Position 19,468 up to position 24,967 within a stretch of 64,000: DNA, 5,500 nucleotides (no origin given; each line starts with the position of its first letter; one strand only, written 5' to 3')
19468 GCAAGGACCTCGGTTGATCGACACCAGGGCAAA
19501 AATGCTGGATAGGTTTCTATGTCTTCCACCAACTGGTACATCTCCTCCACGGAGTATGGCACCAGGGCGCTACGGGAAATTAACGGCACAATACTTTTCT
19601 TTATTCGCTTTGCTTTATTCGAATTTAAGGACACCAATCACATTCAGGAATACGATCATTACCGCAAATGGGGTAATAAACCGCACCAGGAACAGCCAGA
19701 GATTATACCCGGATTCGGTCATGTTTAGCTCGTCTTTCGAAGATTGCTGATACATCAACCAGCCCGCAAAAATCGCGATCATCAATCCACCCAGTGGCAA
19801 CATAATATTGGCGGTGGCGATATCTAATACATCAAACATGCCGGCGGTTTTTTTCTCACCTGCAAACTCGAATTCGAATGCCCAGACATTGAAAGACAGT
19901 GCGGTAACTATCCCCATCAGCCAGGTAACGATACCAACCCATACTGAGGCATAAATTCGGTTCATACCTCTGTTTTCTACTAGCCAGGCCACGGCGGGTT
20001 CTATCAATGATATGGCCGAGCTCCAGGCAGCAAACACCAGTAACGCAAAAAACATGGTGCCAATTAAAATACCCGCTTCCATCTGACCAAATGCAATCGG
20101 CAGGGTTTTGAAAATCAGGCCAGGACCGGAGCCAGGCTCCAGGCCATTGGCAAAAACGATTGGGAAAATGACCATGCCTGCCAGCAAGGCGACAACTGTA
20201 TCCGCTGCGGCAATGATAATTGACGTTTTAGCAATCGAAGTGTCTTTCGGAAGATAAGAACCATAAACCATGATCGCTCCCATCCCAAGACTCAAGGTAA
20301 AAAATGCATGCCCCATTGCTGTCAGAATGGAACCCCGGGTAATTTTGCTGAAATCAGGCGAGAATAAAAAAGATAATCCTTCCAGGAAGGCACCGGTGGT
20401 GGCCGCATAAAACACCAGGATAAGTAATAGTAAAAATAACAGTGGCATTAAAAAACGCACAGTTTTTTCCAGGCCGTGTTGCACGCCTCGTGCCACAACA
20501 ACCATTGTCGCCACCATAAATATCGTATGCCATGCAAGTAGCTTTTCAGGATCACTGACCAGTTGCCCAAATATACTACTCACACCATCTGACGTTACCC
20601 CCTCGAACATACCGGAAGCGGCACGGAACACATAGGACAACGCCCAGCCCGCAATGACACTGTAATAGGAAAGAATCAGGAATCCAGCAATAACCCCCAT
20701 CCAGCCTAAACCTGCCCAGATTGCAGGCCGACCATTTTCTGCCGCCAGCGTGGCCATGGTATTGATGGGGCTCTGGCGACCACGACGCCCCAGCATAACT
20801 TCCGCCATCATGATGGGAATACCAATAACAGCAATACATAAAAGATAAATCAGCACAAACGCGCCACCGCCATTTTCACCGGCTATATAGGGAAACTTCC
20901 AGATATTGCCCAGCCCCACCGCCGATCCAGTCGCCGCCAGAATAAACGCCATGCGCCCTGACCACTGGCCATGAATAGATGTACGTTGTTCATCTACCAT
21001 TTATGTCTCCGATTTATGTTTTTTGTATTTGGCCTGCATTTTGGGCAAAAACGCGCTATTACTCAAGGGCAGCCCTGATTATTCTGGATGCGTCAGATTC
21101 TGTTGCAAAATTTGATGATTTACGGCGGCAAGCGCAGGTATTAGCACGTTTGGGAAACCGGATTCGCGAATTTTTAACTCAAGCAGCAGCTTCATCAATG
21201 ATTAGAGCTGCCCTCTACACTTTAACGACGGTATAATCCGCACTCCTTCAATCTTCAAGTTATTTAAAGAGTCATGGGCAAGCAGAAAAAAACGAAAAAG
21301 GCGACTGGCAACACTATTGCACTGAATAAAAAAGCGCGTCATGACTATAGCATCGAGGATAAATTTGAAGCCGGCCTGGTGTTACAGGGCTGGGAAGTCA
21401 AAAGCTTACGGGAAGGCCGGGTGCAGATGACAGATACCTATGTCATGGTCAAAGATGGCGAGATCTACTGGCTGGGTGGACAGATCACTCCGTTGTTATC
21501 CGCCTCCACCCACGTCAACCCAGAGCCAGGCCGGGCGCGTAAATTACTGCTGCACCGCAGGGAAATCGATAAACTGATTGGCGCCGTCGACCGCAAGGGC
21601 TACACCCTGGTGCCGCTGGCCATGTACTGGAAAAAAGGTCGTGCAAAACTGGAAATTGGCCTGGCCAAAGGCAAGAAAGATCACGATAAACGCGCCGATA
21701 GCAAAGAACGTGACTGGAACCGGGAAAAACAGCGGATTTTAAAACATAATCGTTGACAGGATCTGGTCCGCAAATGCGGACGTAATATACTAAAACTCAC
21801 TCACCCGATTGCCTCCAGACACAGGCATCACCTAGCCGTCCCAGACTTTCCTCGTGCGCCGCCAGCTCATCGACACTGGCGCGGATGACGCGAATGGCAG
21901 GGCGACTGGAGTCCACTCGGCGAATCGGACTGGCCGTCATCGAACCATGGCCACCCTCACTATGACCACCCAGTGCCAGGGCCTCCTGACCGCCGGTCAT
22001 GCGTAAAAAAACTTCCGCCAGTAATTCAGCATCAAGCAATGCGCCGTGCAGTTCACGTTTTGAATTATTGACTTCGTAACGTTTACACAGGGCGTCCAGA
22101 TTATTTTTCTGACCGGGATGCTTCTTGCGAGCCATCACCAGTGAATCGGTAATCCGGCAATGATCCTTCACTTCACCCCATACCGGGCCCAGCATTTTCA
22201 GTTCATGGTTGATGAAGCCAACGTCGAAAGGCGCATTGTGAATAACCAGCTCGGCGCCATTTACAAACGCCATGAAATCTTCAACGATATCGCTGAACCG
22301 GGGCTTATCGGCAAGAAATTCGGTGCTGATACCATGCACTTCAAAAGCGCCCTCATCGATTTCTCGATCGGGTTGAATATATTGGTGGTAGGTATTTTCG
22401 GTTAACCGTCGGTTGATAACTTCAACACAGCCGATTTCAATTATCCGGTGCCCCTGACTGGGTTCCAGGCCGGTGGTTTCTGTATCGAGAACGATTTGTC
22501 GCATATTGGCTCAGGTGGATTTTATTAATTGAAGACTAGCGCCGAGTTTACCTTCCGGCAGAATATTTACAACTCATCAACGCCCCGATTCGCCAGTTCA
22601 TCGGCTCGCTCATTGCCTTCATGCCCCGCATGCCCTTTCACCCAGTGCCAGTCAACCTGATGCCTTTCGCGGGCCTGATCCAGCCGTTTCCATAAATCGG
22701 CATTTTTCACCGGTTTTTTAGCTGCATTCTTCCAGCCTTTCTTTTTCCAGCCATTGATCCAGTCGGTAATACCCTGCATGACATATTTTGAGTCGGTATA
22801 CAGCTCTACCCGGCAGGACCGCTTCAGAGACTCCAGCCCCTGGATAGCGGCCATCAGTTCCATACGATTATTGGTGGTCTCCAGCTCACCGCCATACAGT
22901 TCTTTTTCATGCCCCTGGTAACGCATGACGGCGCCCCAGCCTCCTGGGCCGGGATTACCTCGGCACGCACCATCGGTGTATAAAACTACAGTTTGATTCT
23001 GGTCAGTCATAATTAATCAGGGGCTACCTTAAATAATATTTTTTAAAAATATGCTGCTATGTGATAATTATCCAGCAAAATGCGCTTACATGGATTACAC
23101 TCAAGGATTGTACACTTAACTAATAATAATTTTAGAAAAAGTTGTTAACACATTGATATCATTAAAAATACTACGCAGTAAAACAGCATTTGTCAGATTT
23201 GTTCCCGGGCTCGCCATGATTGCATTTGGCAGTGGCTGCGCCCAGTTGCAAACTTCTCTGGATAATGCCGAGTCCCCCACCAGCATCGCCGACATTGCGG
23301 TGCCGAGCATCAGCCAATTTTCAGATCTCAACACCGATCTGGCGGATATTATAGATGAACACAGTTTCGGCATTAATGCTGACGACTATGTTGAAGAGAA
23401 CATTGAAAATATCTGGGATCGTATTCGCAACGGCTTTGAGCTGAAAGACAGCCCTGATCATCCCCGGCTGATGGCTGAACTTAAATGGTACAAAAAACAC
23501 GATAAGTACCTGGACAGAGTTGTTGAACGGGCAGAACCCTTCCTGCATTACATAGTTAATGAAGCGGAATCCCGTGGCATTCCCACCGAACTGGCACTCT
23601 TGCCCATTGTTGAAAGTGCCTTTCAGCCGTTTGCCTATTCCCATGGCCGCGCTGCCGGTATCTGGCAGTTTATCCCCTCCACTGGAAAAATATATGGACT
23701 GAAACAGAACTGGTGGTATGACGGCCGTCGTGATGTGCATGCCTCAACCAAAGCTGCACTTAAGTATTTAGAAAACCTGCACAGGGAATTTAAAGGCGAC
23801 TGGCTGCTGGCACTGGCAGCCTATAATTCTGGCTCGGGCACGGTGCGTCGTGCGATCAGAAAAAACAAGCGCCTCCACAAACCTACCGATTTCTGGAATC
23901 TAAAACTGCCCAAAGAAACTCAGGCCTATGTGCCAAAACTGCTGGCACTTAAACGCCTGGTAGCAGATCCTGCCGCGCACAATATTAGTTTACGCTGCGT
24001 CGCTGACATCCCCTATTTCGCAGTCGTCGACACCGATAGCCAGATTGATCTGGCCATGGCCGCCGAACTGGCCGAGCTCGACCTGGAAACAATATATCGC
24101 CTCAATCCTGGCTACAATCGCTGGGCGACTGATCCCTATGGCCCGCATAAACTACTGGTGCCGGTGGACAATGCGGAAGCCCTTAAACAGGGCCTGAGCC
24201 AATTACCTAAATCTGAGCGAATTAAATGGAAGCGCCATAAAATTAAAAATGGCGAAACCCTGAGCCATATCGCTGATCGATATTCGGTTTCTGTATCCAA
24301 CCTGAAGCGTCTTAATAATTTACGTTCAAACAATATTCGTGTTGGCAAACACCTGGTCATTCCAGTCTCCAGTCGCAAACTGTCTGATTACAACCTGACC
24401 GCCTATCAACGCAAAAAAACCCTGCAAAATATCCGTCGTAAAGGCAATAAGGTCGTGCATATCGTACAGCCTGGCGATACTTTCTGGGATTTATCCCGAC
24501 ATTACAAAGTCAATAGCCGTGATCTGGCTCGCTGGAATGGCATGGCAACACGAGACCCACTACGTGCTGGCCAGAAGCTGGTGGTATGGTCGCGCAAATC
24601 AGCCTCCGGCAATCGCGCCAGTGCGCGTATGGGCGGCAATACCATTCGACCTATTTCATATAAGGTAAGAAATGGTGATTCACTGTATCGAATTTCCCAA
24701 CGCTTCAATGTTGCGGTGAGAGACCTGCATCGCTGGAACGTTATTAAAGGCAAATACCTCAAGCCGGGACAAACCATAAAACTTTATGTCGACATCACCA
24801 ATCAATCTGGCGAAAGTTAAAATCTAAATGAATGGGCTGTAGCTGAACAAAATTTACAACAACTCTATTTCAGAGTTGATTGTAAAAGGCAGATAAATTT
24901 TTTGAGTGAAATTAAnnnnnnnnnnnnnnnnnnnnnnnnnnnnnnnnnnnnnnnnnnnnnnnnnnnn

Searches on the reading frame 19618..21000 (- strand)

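Call 26: search_protein_families(library=ncbifam, proteins=[window:19618-21000:-], max_evalue=0.00001)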
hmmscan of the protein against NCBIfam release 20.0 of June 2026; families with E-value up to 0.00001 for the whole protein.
window:19618-21000:- (461 aa): 1 family
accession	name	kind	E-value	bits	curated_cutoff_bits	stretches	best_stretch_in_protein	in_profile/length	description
NF037979.1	Na_transp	subfamily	4.8e-36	124.6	50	1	12-370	2-346/419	sodium-dependent transporter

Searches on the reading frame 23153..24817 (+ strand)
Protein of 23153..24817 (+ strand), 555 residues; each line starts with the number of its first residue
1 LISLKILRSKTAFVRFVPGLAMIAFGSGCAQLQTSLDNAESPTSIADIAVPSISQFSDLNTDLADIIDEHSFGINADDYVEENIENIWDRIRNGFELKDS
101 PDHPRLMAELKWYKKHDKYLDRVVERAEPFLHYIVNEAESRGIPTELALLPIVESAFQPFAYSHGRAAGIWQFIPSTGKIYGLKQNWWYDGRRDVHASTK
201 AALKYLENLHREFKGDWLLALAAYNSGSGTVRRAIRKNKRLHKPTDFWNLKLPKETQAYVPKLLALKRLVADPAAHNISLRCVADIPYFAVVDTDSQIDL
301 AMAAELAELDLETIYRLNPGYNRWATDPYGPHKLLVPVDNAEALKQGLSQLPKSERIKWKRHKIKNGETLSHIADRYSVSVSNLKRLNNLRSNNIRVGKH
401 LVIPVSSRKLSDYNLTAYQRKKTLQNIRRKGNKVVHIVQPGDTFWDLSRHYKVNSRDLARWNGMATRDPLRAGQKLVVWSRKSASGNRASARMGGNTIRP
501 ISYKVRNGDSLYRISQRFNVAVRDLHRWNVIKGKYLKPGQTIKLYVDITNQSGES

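Call 26: search_protein_families(library=ncbifam, proteins=[window:23153-24817:+], max_evalue=0.00001)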
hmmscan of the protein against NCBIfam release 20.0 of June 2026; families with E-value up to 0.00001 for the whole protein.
window:23153-24817:+ (555 aa): 14 families
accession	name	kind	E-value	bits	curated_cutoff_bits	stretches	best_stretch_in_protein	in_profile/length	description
NF008050.0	PRK10783.1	equivalog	1.3e-121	406.2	508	2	83-407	58-391/457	murein transglycosylase D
NF004974.0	PRK06347.1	equivalog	1.5e-22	80.4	701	1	362-548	333-527/592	1,4-beta-N-acetylmuramoylhydrolase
NF047755.1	LIC_10271_M23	exception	1.6e-17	64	180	1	432-483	23-74/207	LIC_10271 family cell wall hydrolase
NF040883.1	amid_act_ActS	equivalog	2.5e-16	59.7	375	0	496-546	29-81/242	amidase activator ActS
NF050804.1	CellDivDipMCaul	equivalog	2e-14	53.3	900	1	430-544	305-403/634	cell division endopeptidase DipM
TIGR02907.1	spore_VI_D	equivalog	3.5e-14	53.1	169.85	1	345-404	285-344/344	stage VI sporulation protein D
NF041208.1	celldiv_DipM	equivalog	5.8e-14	52.1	740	1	362-407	186-231/419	cell division endopeptidase DipM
NF010495.0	PRK13914.1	equivalog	2.4e-13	49.9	647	0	432-488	198-253/481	invasion associated endopeptidase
NF010723.1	PRK14125.1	equivalog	2.9e-13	49.6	60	0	354-406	27-87/87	cell division suppressor protein YneA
TIGR02899.1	spore_safA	subfamily_domain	9.5e-12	44.7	67.85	0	438-462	1-25/44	SafA/ExsA family spore coat assembly protein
NF047657.1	CellWlHdaseLepto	equivalog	7.8e-10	38.6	400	0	432-486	25-79/221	hypothetical protein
NF047373.1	BB0259_flg_lyt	exception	3e-09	36.2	234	1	130-265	548-683/705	flagellar assembly lytic transglycosylase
NF042931.1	SAG1386_EF1546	equivalog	3.1e-09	37.1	80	0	353-398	103-152/158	SAG1386/EF1546 family surface-associated protein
NF052398.1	Agg_Promo_Fact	equivalog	6.9e-08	32.9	170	0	361-421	30-90/202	aggregation-promoting factor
